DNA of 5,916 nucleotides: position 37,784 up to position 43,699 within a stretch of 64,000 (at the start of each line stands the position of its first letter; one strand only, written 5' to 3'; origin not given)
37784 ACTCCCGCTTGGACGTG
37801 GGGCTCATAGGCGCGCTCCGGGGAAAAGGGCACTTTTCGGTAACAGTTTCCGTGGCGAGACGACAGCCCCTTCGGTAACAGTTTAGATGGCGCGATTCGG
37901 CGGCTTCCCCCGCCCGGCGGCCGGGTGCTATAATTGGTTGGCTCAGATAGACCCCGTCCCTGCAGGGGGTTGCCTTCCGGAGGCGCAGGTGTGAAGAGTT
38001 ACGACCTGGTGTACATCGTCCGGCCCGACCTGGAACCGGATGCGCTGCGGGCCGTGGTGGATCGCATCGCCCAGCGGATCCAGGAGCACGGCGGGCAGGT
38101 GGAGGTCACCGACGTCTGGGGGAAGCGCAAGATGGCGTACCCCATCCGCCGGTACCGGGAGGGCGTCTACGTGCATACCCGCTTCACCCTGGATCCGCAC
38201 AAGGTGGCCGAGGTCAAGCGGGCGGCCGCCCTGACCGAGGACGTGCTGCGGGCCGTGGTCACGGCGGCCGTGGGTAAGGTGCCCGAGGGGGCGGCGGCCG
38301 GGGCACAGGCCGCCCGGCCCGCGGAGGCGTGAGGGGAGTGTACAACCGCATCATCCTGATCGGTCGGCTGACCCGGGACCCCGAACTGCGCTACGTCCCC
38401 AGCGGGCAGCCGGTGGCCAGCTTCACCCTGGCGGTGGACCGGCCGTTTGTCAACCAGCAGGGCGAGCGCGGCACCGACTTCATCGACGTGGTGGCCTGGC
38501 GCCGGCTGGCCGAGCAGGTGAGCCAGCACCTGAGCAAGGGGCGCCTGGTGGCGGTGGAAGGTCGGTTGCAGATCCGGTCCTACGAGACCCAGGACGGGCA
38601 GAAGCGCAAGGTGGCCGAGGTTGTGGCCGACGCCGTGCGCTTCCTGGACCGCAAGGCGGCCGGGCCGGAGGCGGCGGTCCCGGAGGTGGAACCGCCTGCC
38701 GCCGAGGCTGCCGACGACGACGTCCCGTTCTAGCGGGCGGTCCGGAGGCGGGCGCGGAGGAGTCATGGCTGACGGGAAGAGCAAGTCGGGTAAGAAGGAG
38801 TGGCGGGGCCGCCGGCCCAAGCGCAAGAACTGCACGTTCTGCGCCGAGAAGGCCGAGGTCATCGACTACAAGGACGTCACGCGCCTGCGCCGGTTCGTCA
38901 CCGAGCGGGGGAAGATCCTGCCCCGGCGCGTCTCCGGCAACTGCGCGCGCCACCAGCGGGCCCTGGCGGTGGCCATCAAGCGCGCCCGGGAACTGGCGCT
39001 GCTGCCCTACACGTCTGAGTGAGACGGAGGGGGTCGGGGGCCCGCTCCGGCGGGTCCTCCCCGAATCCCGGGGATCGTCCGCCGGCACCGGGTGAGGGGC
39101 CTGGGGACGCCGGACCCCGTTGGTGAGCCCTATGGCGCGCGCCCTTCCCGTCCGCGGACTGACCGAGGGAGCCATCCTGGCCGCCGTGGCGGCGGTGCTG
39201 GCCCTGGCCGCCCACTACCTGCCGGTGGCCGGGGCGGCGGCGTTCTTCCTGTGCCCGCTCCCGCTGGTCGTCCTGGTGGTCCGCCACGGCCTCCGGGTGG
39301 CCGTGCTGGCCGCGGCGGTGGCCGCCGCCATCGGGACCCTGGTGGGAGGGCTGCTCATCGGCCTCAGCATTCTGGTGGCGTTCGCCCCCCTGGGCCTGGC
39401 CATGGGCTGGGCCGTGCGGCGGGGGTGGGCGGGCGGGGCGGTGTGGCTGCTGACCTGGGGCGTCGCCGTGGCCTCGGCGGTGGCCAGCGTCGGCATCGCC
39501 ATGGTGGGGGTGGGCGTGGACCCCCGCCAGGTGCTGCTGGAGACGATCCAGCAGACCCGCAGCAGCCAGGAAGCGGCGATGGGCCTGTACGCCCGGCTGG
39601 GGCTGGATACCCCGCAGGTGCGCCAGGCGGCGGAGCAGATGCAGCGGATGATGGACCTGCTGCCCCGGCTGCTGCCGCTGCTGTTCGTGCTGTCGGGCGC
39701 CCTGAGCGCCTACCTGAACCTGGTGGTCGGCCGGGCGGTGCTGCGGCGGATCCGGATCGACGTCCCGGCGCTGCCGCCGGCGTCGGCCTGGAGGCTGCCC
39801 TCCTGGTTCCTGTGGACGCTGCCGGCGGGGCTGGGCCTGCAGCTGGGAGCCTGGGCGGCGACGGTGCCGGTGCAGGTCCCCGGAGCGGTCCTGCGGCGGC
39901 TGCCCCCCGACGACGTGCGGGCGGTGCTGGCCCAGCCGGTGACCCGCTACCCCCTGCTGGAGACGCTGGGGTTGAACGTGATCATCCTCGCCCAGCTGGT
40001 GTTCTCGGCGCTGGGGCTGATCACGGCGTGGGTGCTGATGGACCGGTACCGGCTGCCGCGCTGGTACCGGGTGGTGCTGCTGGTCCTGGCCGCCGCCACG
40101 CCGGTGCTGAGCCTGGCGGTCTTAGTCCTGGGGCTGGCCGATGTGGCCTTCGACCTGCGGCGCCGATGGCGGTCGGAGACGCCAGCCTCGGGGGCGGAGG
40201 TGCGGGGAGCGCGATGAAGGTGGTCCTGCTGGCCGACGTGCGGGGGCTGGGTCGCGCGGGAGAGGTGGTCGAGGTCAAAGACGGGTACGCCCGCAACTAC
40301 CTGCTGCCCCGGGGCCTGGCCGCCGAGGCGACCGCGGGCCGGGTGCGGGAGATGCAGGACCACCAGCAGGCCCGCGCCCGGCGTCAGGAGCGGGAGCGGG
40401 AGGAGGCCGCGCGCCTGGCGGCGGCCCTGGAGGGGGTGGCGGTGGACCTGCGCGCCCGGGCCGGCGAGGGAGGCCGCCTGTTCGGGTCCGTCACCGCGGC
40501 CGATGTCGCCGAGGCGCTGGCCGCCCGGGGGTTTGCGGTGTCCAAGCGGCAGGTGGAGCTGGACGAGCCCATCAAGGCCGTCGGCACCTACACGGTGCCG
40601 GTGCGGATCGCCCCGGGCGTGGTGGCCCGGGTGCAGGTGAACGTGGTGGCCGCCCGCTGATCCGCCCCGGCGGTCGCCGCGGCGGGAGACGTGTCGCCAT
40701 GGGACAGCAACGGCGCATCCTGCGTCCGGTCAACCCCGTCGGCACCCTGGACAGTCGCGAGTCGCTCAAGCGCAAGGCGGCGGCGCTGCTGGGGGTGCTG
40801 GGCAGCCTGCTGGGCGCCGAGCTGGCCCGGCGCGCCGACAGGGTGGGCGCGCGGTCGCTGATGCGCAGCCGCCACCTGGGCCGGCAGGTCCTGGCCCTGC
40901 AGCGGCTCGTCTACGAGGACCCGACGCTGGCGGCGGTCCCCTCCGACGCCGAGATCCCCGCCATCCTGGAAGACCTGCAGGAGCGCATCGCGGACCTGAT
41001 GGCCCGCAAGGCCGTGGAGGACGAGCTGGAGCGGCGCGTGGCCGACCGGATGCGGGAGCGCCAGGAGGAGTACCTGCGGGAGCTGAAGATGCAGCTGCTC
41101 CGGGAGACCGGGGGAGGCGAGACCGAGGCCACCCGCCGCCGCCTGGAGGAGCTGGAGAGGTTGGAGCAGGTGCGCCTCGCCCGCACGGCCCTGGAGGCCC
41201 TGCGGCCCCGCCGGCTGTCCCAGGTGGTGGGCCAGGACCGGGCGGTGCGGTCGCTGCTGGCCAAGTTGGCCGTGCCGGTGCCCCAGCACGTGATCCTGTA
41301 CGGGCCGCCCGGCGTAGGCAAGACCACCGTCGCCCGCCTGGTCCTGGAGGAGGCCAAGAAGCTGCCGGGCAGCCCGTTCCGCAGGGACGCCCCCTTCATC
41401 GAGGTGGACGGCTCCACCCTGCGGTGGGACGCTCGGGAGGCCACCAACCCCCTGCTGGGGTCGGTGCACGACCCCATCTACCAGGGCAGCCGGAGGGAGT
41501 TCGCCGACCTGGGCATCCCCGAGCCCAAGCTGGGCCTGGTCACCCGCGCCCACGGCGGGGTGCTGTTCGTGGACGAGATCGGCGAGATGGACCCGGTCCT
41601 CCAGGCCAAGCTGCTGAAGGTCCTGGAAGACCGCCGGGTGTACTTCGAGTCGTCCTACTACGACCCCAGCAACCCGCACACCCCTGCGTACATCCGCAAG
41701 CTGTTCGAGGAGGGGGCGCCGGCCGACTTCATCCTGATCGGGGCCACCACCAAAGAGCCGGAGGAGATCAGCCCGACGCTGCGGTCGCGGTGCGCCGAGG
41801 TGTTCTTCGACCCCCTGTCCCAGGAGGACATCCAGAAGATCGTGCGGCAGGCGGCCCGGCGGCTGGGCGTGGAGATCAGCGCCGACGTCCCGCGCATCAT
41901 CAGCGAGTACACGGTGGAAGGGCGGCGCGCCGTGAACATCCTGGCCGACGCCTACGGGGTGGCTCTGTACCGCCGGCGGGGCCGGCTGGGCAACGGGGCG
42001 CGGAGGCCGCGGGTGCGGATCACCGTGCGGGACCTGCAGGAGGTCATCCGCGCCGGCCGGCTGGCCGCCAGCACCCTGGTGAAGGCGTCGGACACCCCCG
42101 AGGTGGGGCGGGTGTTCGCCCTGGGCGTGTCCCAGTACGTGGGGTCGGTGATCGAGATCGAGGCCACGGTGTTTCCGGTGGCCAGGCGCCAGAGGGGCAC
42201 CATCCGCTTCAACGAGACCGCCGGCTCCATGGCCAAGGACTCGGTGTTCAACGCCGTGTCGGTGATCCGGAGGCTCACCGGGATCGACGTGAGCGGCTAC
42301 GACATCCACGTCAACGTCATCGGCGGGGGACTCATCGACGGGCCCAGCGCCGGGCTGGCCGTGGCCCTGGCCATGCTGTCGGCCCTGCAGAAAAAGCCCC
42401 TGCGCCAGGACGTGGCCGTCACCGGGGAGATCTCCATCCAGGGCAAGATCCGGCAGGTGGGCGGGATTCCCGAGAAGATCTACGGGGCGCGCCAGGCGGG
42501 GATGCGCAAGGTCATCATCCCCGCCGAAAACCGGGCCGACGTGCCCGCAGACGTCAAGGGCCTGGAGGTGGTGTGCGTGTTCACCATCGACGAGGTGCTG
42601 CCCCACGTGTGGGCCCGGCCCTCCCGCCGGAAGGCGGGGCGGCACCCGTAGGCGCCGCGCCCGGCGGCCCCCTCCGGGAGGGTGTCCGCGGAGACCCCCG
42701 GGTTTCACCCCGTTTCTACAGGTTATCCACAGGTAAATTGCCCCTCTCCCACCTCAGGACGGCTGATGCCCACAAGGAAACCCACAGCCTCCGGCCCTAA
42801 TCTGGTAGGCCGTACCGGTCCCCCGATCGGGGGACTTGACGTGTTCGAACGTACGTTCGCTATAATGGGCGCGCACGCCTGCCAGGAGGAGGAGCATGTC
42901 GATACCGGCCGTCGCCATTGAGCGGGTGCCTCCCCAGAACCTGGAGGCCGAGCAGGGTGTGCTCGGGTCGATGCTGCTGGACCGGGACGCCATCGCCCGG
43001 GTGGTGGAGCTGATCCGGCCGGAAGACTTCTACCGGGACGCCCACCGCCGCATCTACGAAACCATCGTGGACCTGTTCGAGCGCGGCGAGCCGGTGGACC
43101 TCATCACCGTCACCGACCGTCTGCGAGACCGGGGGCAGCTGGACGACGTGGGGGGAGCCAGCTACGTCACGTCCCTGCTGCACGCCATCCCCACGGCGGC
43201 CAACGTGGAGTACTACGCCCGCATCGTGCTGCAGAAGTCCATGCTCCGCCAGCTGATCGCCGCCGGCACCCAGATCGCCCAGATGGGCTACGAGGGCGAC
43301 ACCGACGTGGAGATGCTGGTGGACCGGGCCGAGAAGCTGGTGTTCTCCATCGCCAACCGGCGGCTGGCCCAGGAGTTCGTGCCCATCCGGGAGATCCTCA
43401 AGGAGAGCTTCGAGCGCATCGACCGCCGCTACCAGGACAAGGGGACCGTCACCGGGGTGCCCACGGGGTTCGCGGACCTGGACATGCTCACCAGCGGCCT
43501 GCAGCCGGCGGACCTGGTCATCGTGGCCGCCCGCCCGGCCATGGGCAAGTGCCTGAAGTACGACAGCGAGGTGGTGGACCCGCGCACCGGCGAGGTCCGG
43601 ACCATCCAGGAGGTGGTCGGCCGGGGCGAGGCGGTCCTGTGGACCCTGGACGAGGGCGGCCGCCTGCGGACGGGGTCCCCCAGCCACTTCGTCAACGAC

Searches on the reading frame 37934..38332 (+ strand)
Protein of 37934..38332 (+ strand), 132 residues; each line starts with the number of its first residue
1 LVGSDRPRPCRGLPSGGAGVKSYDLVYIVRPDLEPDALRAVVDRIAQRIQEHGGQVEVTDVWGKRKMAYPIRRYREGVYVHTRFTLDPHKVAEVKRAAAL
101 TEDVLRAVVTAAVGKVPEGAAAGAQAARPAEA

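Call 11: search_protein_families(library=pfam, proteins=[window:37934-38332:+])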
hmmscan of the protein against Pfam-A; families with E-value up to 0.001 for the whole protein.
window:37934-38332:+ (132 aa): 1 family
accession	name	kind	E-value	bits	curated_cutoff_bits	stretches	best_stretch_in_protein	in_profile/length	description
PF01250.22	Ribosomal_S6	-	2.8e-26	91.9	27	1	23-109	2-88/90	Ribosomal protein S6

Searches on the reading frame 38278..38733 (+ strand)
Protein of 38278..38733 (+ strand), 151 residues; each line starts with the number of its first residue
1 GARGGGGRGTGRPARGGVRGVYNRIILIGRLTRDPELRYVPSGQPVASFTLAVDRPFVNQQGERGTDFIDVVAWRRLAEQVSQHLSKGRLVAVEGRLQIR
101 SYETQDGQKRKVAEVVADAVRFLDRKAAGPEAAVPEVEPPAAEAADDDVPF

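Call 11: search_protein_families(library=pfam, proteins=[window:38278-38733:+])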
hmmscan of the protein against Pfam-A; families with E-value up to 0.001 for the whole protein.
window:38278-38733:+ (151 aa): 3 families
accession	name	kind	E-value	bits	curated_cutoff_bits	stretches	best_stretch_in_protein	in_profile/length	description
PF00436.31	SSB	-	1.4e-35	121.9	26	1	23-123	2-104/104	Single-strand binding protein family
PF22657.2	SSB_1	-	7.9e-06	26.4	27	1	23-98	1-76/91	Another single-strand binding protein family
PF01336.31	tRNA_anti-codon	-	0.00028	21.2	27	1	65-105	25-61/75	OB-fold nucleic acid binding domain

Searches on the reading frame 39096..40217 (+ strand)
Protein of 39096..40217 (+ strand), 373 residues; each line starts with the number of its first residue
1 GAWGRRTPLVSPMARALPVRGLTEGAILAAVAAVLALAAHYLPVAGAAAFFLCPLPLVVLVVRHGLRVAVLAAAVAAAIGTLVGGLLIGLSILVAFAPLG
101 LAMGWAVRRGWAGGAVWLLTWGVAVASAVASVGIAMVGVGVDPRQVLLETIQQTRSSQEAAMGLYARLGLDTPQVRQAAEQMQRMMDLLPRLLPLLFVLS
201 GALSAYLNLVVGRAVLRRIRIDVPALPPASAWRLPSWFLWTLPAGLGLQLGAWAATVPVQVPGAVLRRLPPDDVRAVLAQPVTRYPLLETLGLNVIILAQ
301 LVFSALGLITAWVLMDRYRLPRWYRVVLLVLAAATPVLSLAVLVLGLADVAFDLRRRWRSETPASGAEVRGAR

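Call 11: search_protein_families(library=pfam, proteins=[window:39096-40217:+])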
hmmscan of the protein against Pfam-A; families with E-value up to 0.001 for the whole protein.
window:39096-40217:+ (373 aa): 1 family
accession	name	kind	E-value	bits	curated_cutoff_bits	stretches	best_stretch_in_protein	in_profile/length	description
PF09991.14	DUF2232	-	1.7e-49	169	27.8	2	30-250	1-218/290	Predicted membrane protein (DUF2232)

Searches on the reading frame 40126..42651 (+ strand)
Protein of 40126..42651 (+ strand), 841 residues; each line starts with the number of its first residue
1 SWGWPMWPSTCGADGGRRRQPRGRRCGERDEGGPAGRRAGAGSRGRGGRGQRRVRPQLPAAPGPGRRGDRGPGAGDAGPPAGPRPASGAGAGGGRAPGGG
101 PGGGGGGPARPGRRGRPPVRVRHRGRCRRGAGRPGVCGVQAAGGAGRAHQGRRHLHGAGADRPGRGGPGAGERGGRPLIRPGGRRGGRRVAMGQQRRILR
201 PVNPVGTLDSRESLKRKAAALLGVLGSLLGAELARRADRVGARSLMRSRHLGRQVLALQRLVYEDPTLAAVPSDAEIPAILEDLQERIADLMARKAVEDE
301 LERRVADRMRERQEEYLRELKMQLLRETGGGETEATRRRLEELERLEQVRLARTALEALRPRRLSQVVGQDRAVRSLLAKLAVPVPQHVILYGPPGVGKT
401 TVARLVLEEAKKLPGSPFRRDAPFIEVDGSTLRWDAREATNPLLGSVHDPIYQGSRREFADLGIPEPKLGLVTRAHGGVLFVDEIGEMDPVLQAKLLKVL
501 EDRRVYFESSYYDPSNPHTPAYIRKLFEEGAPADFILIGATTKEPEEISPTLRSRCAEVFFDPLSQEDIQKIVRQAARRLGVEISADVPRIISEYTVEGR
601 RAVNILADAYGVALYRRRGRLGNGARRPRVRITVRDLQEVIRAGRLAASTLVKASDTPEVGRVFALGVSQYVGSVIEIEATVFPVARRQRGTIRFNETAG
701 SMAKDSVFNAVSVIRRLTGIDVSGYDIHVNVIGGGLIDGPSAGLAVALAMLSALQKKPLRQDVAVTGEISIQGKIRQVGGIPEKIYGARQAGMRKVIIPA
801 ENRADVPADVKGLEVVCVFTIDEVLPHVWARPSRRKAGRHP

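Call 11: search_protein_families(library=pfam, proteins=[window:40126-42651:+])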
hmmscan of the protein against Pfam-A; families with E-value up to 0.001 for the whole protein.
window:40126-42651:+ (841 aa): 12 families
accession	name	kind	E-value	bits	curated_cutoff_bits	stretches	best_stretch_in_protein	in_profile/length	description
PF05362.19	Lon_C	-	5.5e-32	111.4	21.1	1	653-828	20-202/205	Lon protease (S16) C-terminal proteolytic domain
PF00158.32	Sigma54_activat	-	3.5e-13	50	20.2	1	379-505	15-122/168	Sigma-54 interaction domain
PF00004.35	AAA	-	4.4e-13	50.2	21.2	1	389-561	1-128/131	ATPase family associated with various cellular activities (AAA)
PF13541.12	ChlI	-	8.3e-11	42.3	27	1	709-802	31-121/121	Subunit ChlI of Mg-chelatase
PF07728.20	AAA_5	-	5.1e-10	39.9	22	1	476-556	66-139/139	AAA domain (dynein-related subfamily)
PF01078.27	Mg_chelatase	-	5.8e-10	39.3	20.3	1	364-508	2-138/207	Magnesium chelatase, subunit ChlI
PF05496.18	RuvB_N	-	9.4e-10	38.9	27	1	359-410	1-57/159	Holliday junction DNA helicase RuvB P-loop domain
PF13191.12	AAA_16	-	9.8e-06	26.6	32.6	1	367-412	2-50/167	AAA ATPase domain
PF13401.12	AAA_22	-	2e-05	25.3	27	1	387-488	6-96/130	AAA domain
PF13245.12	AAA_19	-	0.00016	22.3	25.1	0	387-413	12-38/134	AAA domain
PF14532.12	Sigma54_activ_2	-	0.00036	21.2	25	0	470-503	63-96/138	Sigma-54 interaction domain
PF13173.12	AAA_14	-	0.0004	20.8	27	0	388-568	4-127/129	AAA domain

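Call 52: search_protein_families(library=ncbifam, proteins=[window:40141-42651:+])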
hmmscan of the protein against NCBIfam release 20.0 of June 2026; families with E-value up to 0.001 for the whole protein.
window:40141-42651:+ (836 aa): 87 families (the best 25 are shown)
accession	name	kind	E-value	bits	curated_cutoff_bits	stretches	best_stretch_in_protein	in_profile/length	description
TIGR02903.1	spore_lon_C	equivalog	3.5e-279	927.5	678.8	1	209-821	2-612/615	Lon family ATP-dependent protease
TIGR02902.1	spore_lonB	equivalog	6.8e-158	526.6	723.3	1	331-822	36-529/531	ATP-dependent protease LonB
TIGR00764.1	lon_rel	equivalog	1.1e-55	189.5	516.6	3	650-829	414-598/608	ATP-dependent protease LonB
TIGR00763.1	lon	equivalog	5.7e-34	117.7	608.05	1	620-823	586-794/795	endopeptidase La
NF008053.0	PRK10787.1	equivalog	2.2e-22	79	891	1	648-820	588-767/784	endopeptidase La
TIGR00416.1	sms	equivalog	2e-18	66.4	403.05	1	698-817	334-451/454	DNA repair protein RadA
NF038308.1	RNA_repair_RtcR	equivalog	8.7e-18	64.4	650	1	323-501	145-308/530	RNA repair transcriptional activator RtcR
NF000868.0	PRK00080.1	equivalog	3.9e-16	58.9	282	2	471-596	102-217/330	Holliday junction branch migration DNA helicase RuvB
TIGR00635.1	ruvB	equivalog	2.4e-14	53.1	299.05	2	471-591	81-191/305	Holliday junction branch migration DNA helicase RuvB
TIGR00368.1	TIGR00368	hypoth_equivalog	5.8e-14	51.6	362.4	2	357-501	189-325/499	YifB family Mg chelatase-like AAA ATPase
NF011514.0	PRK14953.1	equivalog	6.4e-13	48.4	536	2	520-599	141-219/488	DNA polymerase III subunits gamma and tau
NF009067.0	PRK12402.1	equivalog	8.5e-13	48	317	2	352-405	7-60/340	replication factor C small subunit 2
TIGR02397.1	dnaX_nterm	equivalog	3.8e-12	46.1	250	2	354-401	8-56/355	DNA polymerase III subunit gamma/tau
NF001679.0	PRK00440.1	equivalog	3.8e-12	45.9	303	2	351-415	9-70/322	replication factor C small subunit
NF005677.0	PRK07471.1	equivalog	6.4e-12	45.3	252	2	518-583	161-224/366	DNA polymerase III subunit delta'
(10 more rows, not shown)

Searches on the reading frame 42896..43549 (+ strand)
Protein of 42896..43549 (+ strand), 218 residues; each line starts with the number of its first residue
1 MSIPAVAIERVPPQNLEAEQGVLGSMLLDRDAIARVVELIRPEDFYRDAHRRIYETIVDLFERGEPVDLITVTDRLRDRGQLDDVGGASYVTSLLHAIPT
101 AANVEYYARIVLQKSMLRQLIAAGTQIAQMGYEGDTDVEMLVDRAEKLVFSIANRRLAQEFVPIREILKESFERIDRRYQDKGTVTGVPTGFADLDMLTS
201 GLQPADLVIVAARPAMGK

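Call 16: find_related_loci(query=window:42896-43549:+, collection=genome_contigs, flank=4000)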
Query seq(218 aa) (218 aa) in genome_contigs; peptide patterns used: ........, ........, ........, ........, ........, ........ (x = any residue, [..] = any of these).
600 stretches matched a pattern (row limit reached: there are more); 573 encode a relative of the query (tblastn E <= 1e-3); the best 80 are kept; 80 distinct loci.
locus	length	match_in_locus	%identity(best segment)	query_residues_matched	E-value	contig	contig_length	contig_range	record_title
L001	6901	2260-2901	87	5-218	2e-124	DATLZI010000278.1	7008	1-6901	MAG TPA_asm: bacterium isolate SMAG_U13294 k141_470118, whole genome shotgun sequence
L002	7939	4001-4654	85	1-218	2e-123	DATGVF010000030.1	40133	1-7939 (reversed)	MAG TPA_asm: bacterium isolate SMAG_U10549 k141_905379, whole genome shotgun sequence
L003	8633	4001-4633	80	8-218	1e-112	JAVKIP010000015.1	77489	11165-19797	MAG: Candidatus Fervidifonticultor secundus isolate JZ-2_201808_bins_221 JZ-2_201808_bins_221_scaffold_15, whole genome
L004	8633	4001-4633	79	8-218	1e-111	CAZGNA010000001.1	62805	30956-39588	MAG TPA_asm: uncultured bacterium isolate binchicken_co30_89 genome assembly, contig: NODE_503_length_62805_cov_9.145211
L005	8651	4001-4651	77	2-218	5e-111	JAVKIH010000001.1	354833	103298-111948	MAG: Candidatus Geohabitans tengchongensis isolate JZ-2_201803_bins_100 JZ-2_201803_bins_100_scaffold_1, whole genome sh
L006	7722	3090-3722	74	8-218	7e-109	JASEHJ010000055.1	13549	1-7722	MAG: bacterium isolate Yes70-20 NODE_55_length_13549_cov_6.795242, whole genome shotgun sequence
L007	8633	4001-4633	74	8-218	2e-108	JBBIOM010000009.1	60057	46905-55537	MAG: Armatimonadota bacterium isolate EPS170215_bin_28 NODE_350_length_60057_cov_37.672628, whole genome shotgun sequenc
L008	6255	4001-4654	72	1-218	2e-105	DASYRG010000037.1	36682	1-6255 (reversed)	MAG TPA_asm: bacterium isolate SMAG_U4505 k141_1313381, whole genome shotgun sequence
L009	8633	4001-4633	72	8-218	1e-101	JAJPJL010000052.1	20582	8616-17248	MAG: Bacillota bacterium isolate Centralia_MAG_47 k107_21723586, whole genome shotgun sequence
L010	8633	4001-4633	70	8-218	2e-98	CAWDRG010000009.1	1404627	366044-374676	MAG: uncultured Firmicutes bacterium isolate MFD05377.bin.2.149 genome assembly, contig: contig_28909, whole genome shot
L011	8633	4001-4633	58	8-218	2e-85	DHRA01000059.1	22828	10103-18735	MAG TPA_asm: Firmicutes bacterium UBA5324 UBA5324_contig_4248, whole genome shotgun sequence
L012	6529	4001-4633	60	8-218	7e-85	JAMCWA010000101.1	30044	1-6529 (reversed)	MAG: Bacillota bacterium isolate FK_Sedi_B_Bin.70 NODE_4661_length_30044_cov_5.95605, whole genome shotgun sequence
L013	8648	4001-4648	56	1-218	1e-81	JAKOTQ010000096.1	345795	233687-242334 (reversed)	MAG: Bacillota bacterium isolate CAAI_maxbin.029 k201_369950, whole genome shotgun sequence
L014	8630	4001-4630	58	9-218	5e-81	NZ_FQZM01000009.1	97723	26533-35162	Desulfofundulus thermosubterraneus DSM 16057, whole genome shotgun sequence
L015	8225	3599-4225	54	10-218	6e-80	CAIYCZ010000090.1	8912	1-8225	MAG: uncultured delta proteobacterium isolate AlinenSedimentsD2_bin-0128 genome assembly, contig: bin-0128:090/635, whol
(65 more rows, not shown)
